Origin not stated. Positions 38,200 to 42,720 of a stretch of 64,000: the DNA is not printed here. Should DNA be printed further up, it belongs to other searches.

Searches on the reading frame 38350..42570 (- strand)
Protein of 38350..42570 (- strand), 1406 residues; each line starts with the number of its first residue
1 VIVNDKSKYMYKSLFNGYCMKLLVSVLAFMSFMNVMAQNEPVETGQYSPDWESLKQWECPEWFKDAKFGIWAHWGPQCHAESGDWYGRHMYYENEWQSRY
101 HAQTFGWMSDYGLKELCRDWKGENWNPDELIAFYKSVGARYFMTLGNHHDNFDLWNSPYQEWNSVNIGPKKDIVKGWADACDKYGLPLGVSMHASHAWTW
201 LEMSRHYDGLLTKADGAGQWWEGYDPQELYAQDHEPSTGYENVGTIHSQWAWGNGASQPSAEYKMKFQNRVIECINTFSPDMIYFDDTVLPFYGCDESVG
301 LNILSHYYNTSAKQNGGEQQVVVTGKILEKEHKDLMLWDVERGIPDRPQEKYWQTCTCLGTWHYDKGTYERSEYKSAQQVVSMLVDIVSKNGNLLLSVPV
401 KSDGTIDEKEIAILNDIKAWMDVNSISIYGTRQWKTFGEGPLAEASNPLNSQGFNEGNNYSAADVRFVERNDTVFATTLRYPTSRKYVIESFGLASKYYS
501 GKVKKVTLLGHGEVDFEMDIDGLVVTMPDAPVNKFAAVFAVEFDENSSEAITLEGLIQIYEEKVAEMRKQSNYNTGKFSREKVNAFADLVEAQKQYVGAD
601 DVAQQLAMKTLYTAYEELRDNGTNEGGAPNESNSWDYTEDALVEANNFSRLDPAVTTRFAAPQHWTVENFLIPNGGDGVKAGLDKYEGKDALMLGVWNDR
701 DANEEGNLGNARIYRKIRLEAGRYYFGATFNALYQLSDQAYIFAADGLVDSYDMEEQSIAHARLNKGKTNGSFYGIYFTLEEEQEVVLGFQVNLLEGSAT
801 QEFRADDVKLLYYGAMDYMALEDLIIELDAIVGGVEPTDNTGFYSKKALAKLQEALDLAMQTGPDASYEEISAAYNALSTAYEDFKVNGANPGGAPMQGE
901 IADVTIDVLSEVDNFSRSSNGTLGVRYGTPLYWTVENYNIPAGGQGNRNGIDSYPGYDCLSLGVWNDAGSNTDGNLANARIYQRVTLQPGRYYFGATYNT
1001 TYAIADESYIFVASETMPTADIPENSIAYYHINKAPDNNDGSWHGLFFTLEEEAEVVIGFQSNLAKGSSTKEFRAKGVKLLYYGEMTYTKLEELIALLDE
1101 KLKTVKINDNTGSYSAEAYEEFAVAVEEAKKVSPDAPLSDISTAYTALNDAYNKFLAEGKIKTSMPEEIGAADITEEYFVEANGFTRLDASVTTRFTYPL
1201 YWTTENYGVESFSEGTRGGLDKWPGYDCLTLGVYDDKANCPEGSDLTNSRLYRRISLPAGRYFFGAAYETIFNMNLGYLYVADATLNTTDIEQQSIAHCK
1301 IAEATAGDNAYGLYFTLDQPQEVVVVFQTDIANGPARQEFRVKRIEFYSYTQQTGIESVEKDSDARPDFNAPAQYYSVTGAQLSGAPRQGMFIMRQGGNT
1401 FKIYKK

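Call 10: search_protein_families(library=pfam, proteins=[window:38350-42570:-], max_evalue=0.001)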
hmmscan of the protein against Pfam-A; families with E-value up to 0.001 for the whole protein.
window:38350-42570:- (1406 aa): 3 families
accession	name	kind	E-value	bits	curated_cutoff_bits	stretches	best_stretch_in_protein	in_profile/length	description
PF01120.23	Alpha_L_fucos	-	2.5e-85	287.4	25.2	1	36-424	3-343/345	Alpha-L-fucosidase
PF16405.10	DUF5013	-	3.3e-53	180.3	28.5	3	914-1059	6-149/149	Domain of unknown function (DUF5013)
PF16757.11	Fucosidase_C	-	2.6e-06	28.3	25.6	1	461-535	5-77/88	Alpha-L-fucosidase C-terminal domain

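Call 54: search_protein_families(library=ncbifam, proteins=[window:38350-42570:-], max_evalue=0.001)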
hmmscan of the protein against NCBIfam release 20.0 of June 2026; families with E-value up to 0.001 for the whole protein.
window:38350-42570:- (1406 aa): 0 families
